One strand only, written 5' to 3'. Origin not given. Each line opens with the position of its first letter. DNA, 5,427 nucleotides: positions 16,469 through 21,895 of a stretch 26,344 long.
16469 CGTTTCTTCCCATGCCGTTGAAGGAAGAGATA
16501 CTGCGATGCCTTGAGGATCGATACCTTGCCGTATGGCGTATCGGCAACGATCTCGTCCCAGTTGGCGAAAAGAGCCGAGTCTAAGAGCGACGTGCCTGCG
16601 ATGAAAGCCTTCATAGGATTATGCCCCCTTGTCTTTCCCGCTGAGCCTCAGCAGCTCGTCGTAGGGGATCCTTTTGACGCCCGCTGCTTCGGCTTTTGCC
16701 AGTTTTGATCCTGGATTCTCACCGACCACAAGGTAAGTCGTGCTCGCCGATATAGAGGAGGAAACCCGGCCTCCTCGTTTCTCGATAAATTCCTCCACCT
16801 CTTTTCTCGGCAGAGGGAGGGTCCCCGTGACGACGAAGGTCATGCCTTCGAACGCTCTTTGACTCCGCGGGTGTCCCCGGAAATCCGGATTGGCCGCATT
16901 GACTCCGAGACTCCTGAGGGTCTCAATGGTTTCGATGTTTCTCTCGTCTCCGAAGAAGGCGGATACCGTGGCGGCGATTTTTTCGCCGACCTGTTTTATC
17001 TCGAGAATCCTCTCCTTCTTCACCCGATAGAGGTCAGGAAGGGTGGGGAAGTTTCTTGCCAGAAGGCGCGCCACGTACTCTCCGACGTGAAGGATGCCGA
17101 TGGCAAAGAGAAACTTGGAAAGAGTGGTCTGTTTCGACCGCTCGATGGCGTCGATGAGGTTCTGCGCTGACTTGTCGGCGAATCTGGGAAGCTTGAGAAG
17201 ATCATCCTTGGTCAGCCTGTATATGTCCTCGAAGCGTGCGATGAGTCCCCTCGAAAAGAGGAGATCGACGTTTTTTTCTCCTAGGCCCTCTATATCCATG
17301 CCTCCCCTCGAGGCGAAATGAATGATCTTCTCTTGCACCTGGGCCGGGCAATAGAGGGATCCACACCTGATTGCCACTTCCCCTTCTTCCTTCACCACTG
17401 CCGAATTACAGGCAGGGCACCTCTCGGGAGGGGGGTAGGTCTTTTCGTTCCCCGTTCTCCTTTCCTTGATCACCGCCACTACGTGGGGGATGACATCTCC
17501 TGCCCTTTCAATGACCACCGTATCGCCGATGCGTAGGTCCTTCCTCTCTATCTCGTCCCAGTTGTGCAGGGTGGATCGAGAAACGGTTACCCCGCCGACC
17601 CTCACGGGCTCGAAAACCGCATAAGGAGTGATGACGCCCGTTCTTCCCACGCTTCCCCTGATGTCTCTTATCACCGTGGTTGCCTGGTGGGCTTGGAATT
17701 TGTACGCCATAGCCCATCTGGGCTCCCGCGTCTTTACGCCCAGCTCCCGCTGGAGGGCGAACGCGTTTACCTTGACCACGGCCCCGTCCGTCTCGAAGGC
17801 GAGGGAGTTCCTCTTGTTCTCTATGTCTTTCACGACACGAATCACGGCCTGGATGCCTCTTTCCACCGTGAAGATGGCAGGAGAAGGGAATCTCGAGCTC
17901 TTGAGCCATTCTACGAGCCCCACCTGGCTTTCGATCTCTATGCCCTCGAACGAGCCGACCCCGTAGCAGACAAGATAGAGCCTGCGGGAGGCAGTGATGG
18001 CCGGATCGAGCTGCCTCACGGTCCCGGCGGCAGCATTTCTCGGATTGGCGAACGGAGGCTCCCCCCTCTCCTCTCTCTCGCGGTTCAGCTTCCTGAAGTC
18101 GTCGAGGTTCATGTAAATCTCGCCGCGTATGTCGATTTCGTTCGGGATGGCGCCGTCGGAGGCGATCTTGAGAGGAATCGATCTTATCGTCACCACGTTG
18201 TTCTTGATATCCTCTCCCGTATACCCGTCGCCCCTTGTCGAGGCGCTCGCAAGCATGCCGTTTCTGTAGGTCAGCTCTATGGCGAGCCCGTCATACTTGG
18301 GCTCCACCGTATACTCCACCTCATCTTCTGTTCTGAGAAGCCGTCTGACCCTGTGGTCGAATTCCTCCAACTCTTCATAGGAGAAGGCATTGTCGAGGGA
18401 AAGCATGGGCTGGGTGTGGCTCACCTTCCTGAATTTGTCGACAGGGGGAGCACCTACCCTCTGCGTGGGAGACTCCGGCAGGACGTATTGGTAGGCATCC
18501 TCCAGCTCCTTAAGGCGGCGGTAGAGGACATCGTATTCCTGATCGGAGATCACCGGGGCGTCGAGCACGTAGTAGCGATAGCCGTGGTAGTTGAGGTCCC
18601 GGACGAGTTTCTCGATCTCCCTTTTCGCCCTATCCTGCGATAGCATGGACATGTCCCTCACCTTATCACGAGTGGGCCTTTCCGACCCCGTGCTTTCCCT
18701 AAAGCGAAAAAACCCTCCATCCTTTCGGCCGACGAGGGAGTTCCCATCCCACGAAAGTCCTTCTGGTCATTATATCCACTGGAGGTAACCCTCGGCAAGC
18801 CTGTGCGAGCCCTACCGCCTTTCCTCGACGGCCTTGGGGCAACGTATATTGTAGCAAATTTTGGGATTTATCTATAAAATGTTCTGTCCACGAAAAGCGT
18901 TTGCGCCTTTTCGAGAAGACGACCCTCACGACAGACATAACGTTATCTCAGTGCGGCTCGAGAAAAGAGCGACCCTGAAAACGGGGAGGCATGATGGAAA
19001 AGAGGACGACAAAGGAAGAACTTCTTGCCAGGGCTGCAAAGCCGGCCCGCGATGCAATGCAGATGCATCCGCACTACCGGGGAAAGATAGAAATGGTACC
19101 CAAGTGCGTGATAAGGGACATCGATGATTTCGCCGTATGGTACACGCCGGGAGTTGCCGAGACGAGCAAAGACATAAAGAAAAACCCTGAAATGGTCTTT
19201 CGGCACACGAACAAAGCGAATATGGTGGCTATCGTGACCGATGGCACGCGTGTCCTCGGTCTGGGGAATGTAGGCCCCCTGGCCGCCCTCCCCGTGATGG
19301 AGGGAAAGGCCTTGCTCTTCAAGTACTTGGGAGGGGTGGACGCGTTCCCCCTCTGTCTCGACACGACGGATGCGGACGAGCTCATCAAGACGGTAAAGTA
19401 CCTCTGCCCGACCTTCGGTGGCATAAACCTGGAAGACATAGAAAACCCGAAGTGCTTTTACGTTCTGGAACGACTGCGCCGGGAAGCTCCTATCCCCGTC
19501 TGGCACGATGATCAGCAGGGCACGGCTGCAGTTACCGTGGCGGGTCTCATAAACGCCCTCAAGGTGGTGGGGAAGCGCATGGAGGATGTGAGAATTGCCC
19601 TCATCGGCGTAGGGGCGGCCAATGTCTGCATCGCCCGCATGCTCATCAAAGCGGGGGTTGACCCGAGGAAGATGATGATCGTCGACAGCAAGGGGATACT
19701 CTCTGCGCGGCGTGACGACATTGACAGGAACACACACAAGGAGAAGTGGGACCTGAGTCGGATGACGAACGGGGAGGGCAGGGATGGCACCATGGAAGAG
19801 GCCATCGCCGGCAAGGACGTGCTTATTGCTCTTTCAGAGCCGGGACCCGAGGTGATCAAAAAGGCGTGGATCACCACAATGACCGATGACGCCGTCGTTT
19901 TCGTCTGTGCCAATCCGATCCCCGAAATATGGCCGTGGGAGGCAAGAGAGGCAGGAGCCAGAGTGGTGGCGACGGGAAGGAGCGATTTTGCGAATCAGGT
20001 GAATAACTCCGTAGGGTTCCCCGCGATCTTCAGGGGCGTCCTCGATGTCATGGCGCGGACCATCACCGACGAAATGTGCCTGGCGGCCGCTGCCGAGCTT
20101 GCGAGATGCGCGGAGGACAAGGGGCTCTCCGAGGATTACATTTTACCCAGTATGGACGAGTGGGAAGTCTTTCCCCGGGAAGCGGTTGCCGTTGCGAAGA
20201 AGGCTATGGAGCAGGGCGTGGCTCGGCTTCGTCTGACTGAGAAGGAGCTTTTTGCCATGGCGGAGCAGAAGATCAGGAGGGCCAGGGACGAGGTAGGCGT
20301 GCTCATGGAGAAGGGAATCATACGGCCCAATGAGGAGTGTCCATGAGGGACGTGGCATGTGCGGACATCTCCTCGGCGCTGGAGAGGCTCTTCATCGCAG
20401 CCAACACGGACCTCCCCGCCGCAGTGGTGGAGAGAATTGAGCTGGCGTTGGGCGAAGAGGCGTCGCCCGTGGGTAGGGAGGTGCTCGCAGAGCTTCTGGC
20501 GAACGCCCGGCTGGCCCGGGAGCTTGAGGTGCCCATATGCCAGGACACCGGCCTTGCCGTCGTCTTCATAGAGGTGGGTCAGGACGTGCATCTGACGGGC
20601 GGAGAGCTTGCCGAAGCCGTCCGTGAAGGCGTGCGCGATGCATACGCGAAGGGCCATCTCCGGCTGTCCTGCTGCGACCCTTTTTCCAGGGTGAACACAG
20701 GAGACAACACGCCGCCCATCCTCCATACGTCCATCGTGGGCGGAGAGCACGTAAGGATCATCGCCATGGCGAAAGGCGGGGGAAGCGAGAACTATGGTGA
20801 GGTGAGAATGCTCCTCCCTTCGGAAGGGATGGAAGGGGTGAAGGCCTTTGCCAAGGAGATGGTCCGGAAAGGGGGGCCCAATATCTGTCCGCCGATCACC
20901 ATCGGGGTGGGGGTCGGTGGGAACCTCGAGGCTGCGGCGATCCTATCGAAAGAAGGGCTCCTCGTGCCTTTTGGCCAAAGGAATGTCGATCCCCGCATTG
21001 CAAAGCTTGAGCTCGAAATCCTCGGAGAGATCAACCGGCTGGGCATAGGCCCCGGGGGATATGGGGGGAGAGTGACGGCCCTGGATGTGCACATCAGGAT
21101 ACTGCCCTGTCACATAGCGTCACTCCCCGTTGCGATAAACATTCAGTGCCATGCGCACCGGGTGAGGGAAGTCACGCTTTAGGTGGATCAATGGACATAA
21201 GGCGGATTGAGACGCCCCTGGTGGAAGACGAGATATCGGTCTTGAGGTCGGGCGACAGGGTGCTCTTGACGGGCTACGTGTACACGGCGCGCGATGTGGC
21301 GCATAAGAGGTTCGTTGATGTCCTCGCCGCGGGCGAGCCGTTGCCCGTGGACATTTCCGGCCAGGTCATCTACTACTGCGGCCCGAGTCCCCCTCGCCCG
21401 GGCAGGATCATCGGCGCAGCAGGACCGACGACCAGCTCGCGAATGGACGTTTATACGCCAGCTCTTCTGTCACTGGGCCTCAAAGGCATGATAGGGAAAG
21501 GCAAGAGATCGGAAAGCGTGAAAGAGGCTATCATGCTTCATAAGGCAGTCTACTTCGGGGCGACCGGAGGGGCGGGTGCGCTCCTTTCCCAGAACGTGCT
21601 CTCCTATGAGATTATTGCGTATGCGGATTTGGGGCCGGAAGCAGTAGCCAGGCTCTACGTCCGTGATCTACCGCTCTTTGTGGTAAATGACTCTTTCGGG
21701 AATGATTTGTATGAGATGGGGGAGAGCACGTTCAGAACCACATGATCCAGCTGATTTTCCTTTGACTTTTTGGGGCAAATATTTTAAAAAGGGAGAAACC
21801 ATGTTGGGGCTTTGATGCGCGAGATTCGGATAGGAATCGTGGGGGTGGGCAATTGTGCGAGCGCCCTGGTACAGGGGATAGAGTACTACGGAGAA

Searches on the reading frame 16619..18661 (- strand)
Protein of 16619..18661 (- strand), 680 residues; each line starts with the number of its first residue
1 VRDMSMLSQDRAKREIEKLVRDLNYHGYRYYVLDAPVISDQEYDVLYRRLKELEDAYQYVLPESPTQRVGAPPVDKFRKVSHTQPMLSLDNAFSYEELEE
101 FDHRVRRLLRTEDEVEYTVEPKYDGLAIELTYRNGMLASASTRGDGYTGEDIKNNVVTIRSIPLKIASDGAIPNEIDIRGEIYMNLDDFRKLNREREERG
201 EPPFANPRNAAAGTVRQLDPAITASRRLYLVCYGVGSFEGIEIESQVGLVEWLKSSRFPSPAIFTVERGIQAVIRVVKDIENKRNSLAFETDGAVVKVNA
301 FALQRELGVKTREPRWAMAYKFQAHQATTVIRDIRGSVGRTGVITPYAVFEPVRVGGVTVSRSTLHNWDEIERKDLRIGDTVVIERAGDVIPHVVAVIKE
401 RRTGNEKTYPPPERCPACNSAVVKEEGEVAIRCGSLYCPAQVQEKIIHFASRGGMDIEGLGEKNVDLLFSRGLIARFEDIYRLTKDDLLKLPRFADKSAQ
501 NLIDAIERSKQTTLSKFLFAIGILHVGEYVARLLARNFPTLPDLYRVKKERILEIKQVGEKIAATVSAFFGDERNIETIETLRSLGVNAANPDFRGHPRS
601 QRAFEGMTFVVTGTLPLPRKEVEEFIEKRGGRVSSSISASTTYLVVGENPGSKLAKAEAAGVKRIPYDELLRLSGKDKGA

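Call 12: search_protein_families(library=pfam, proteins=[window:16619-18661:-], max_evalue=0.001)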
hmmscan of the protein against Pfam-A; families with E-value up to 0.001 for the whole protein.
window:16619-18661:- (680 aa): 9 families
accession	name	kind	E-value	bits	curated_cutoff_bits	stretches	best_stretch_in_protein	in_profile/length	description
PF01653.23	DNA_ligase_aden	-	2e-92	309.7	27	1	76-324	3-252/253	NAD-dependent DNA ligase adenylation domain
PF03120.22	DNA_ligase_OB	-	2e-33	114.5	32.9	1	328-405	1-78/79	NAD-dependent DNA ligase OB-fold domain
PF12826.13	HHH_2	-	4.5e-17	62.4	27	1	516-579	1-64/64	Helix-hairpin-helix motif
PF00533.33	BRCT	-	5.7e-13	49.3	21.3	1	602-663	4-67/78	BRCA1 C Terminus (BRCT) domain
PF14520.12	HHH_5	-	1.3e-10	42.1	27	1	456-507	6-56/57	Helix-hairpin-helix domain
PF03119.21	DNA_ligase_ZBD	-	4e-09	36.6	25.8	1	414-440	1-27/27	NAD-dependent DNA ligase C4 zinc finger domain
PF22745.1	Nlig-Ia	-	1.9e-07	32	27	1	14-63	4-53/92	DNA ligase-like, N-terminal NAD+-binding domain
PF16589.12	BRCT_2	-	1.7e-05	25.5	27.3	1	604-661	3-61/86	BRCT domain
PF12738.14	PTCB-BRCT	-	0.00015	22.2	22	1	611-663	5-57/63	twin BRCT domain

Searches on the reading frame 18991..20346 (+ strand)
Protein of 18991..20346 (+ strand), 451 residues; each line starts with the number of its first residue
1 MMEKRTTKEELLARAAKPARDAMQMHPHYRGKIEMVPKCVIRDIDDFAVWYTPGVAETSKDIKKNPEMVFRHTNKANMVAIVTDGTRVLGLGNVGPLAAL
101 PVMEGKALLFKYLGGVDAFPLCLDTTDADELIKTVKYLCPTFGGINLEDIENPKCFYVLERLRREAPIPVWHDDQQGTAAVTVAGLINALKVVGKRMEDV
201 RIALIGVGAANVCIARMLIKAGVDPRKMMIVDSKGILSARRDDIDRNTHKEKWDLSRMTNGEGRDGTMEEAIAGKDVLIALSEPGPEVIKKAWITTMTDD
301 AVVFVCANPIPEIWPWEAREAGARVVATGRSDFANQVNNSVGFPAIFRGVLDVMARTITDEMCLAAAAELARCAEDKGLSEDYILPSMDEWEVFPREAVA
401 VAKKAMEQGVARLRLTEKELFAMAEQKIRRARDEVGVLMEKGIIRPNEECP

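Call 12: search_protein_families(library=pfam, proteins=[window:18991-20346:+], max_evalue=0.001)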
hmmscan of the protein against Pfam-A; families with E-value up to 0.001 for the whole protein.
window:18991-20346:+ (451 aa): 2 families
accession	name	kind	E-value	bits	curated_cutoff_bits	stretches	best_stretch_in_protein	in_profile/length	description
PF00390.24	malic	-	7.9e-29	101.2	23.1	1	31-163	2-182/182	Malic enzyme, N-terminal domain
PF03949.21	Malic_M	-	2.9e-23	82.9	23.5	1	176-405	2-257/258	Malic enzyme, NAD binding domain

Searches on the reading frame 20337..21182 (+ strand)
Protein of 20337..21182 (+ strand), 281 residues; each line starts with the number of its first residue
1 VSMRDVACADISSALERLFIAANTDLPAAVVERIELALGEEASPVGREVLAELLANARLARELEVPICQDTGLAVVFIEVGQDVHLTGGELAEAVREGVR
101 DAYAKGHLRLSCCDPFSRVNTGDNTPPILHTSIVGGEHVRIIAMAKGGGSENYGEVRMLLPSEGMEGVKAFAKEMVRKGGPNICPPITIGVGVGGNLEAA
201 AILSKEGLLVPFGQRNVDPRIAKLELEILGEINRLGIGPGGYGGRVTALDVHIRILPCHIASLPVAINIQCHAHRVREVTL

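Call 12: search_protein_families(library=pfam, proteins=[window:20337-21182:+], max_evalue=0.001)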
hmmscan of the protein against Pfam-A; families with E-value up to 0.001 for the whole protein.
window:20337-21182:+ (281 aa): 1 family
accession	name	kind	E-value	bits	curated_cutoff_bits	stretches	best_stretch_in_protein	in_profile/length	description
PF05681.19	Fumerase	-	8.4e-100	334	25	1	14-279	3-269/270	Fumarate hydratase (Fumerase)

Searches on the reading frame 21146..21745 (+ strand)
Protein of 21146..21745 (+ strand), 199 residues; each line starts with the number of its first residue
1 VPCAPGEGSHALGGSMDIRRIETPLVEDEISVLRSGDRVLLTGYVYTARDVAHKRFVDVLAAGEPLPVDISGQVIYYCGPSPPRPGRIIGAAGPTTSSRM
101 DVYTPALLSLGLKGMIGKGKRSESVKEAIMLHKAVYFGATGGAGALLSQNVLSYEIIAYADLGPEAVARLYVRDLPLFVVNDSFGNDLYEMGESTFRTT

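Call 12: search_protein_families(library=pfam, proteins=[window:21146-21745:+], max_evalue=0.001)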
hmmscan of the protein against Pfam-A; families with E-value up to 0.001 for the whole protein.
window:21146-21745:+ (199 aa): 1 family
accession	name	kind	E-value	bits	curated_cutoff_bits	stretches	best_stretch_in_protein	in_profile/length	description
PF05683.17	Fumerase_C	-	1.6e-54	184.8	22.2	1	21-190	31-203/205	Fumarase C-terminus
